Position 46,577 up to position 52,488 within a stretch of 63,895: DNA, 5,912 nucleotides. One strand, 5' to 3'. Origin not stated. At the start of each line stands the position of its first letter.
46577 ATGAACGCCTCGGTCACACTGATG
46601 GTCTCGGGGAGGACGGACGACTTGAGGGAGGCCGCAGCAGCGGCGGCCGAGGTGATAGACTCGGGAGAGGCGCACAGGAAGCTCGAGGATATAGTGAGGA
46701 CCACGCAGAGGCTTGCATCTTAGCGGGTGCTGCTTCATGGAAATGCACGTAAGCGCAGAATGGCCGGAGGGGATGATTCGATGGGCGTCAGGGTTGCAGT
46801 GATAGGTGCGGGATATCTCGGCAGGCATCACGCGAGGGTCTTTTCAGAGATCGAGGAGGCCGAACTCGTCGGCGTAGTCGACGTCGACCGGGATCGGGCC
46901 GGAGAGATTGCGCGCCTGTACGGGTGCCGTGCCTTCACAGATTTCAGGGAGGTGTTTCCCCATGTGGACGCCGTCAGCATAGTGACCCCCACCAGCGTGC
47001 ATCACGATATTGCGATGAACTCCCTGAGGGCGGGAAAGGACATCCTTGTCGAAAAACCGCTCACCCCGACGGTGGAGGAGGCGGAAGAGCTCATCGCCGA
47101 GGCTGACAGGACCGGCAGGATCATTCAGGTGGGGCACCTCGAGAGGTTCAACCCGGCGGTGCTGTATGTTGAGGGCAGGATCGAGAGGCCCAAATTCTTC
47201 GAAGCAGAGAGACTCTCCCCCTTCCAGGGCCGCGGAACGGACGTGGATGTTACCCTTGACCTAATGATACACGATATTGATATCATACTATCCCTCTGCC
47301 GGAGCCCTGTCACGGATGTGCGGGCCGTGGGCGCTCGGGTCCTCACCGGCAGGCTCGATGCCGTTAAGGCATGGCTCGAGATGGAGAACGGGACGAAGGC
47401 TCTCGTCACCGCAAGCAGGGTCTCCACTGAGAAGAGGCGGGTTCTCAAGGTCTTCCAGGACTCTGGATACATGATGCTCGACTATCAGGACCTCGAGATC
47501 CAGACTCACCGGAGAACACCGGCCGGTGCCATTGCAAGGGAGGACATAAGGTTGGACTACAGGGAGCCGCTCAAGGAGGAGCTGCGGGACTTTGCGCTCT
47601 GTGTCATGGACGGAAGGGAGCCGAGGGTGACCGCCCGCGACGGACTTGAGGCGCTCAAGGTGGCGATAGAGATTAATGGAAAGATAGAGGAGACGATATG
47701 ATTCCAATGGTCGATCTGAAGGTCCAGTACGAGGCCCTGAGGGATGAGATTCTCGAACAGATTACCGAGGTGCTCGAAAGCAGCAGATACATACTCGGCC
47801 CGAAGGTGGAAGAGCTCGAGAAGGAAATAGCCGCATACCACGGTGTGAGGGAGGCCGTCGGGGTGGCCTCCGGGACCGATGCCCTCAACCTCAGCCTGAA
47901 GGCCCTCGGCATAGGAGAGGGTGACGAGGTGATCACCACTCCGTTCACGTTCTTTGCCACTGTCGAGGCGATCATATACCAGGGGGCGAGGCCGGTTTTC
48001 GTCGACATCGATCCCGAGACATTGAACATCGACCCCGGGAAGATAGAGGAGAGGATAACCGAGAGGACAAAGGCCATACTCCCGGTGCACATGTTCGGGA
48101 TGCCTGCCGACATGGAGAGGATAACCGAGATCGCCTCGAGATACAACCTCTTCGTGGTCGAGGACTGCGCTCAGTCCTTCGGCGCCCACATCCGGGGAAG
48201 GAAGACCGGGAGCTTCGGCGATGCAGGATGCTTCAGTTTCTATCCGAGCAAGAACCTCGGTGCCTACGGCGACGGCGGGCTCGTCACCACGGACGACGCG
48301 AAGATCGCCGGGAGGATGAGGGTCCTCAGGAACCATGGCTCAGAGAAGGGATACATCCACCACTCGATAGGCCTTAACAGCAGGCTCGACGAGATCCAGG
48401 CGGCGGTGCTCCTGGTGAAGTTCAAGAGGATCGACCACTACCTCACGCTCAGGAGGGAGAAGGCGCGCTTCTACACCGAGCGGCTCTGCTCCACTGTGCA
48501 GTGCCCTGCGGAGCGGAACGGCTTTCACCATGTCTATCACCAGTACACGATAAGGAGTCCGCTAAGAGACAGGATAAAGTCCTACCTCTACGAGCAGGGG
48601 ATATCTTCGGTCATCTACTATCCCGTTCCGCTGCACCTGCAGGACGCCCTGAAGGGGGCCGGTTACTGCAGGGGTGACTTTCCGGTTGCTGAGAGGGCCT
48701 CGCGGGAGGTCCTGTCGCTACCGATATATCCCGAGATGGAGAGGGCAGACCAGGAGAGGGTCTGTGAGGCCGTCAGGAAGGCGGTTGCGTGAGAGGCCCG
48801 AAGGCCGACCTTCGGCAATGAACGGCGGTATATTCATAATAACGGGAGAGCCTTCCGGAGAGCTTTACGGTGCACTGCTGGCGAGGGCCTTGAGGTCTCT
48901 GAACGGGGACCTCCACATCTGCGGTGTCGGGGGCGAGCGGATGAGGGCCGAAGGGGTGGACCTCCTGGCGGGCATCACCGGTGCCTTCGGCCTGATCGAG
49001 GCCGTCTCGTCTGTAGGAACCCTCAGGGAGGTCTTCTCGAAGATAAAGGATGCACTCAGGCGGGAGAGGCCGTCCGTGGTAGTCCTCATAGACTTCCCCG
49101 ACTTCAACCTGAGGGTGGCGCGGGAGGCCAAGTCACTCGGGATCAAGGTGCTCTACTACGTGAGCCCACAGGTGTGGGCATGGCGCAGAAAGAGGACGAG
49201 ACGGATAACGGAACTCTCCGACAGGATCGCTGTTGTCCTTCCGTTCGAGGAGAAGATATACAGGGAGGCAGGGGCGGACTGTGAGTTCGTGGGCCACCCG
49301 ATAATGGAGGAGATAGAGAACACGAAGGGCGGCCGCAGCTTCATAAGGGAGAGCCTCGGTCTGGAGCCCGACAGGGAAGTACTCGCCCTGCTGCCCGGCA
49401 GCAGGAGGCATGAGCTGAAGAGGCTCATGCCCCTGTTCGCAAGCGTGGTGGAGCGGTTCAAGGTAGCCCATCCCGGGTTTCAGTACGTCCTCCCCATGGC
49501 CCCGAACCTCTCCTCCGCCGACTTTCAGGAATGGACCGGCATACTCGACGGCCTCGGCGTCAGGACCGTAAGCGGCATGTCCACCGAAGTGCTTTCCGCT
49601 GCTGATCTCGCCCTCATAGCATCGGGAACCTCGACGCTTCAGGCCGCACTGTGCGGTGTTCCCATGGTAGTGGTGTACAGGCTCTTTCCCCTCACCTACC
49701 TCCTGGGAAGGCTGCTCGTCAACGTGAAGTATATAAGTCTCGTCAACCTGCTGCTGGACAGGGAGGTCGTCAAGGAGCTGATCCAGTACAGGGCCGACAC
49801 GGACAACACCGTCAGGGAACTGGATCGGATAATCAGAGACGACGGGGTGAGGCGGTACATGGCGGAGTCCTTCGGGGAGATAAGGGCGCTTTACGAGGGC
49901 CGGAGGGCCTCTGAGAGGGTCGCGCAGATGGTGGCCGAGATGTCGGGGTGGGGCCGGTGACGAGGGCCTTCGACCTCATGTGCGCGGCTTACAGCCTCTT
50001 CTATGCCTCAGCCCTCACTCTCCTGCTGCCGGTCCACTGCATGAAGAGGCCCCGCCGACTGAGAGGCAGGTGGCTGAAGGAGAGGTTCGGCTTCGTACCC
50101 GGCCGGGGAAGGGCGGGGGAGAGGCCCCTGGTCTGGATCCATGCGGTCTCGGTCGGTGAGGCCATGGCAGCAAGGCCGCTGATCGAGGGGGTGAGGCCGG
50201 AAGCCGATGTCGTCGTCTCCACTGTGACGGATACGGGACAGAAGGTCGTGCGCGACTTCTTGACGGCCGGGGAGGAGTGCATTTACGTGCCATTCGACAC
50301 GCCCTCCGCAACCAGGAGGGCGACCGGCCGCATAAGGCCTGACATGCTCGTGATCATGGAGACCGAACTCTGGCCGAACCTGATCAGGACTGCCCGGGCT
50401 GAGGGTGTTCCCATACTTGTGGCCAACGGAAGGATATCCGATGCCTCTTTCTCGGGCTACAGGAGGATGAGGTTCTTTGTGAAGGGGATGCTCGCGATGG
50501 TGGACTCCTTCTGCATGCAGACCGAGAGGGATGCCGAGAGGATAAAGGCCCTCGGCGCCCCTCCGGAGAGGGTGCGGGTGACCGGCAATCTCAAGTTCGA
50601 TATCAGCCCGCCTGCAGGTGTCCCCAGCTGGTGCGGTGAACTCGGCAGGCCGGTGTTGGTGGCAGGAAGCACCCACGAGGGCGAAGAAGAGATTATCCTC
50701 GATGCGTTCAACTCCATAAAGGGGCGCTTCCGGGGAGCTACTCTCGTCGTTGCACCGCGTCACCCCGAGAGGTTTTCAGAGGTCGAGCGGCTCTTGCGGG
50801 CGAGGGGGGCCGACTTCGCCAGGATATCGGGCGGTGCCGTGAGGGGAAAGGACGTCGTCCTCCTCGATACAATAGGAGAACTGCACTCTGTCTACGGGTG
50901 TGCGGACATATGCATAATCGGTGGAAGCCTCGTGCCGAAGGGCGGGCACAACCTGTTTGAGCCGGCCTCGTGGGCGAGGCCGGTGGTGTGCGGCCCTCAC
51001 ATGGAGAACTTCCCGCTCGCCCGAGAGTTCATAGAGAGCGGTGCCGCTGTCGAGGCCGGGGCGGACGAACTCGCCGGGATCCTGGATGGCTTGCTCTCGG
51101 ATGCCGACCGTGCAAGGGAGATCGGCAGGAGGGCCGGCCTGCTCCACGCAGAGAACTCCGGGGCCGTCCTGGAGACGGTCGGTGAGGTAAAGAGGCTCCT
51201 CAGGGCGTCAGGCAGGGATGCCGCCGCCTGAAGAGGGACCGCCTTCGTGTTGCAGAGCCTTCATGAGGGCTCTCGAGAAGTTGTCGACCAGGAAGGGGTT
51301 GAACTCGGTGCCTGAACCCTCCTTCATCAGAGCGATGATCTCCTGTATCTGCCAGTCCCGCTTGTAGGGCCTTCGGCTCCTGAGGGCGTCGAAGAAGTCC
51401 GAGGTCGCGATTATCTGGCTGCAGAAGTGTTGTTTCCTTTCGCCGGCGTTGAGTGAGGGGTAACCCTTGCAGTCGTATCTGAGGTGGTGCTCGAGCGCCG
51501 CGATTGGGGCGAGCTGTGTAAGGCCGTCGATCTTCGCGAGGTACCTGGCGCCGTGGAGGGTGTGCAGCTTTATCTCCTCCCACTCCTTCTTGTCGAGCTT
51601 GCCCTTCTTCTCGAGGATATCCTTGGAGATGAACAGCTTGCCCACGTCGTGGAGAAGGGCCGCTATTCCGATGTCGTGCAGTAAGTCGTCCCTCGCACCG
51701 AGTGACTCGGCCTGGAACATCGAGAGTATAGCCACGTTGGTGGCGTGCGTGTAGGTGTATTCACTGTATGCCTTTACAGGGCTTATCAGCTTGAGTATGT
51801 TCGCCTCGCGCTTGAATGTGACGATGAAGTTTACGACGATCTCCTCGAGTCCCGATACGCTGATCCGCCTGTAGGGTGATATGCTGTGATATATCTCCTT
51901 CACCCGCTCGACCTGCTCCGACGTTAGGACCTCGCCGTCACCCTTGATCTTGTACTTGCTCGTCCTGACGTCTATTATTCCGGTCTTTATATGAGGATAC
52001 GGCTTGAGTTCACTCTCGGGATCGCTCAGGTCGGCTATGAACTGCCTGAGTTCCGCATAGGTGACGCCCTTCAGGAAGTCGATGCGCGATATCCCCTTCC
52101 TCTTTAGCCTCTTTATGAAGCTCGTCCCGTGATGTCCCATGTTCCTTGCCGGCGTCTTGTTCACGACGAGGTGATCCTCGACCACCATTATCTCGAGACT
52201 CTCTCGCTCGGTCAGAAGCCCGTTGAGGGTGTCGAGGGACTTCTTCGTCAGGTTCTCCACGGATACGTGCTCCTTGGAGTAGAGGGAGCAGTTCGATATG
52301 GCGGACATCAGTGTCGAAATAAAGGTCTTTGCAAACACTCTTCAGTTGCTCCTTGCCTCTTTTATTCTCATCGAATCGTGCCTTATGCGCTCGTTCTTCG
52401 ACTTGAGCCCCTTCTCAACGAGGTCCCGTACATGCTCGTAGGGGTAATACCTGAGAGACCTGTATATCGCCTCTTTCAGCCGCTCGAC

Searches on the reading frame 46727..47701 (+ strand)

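Call 57: search_protein_families(library=pfam, proteins=[window:46727-47701:+], max_evalue=0.00001)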
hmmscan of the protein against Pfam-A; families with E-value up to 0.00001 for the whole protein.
window:46727-47701:+ (324 aa): 2 families
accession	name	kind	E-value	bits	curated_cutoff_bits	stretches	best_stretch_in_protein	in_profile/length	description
PF01408.29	GFO_IDH_MocA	-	3e-32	112.2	24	1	21-137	1-120/120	Oxidoreductase family, NAD-binding Rossmann fold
PF22725.1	GFO_IDH_MocA_C3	-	1.3e-09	38.5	27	1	148-247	19-121/124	GFO/IDH/MocA C-terminal domain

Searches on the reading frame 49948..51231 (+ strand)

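Call 57: search_protein_families(library=pfam, proteins=[window:49948-51231:+], max_evalue=0.00001)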
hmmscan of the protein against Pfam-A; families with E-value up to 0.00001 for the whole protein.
window:49948-51231:+ (427 aa): 1 family
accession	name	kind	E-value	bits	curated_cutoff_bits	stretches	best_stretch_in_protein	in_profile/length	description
PF04413.22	Glycos_transf_N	-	1.2e-63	214.3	23.9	1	43-219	3-179/179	3-Deoxy-D-manno-octulosonic-acid transferase (kdotransferase)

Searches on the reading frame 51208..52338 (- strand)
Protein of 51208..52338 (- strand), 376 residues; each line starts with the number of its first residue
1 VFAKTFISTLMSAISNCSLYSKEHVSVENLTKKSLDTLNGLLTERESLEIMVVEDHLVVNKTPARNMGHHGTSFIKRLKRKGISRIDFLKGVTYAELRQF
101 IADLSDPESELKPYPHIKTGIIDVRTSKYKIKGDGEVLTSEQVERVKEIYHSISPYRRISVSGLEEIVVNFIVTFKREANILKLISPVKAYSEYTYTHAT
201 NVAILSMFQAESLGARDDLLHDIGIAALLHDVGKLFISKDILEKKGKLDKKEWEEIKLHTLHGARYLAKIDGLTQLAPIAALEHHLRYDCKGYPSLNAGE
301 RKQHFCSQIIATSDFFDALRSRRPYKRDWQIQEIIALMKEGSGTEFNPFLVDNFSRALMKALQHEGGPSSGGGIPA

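Call 57: search_protein_families(library=pfam, proteins=[window:51208-52338:-], max_evalue=0.00001)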
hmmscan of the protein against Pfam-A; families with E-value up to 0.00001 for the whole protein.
window:51208-52338:- (376 aa): 2 families
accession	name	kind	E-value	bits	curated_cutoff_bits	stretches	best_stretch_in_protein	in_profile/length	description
PF13487.12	HD_5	-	3.1e-16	60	27.2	1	194-348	13-168/170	HD domain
PF01966.28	HD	-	6e-11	43.1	22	1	195-317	1-114/116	HD domain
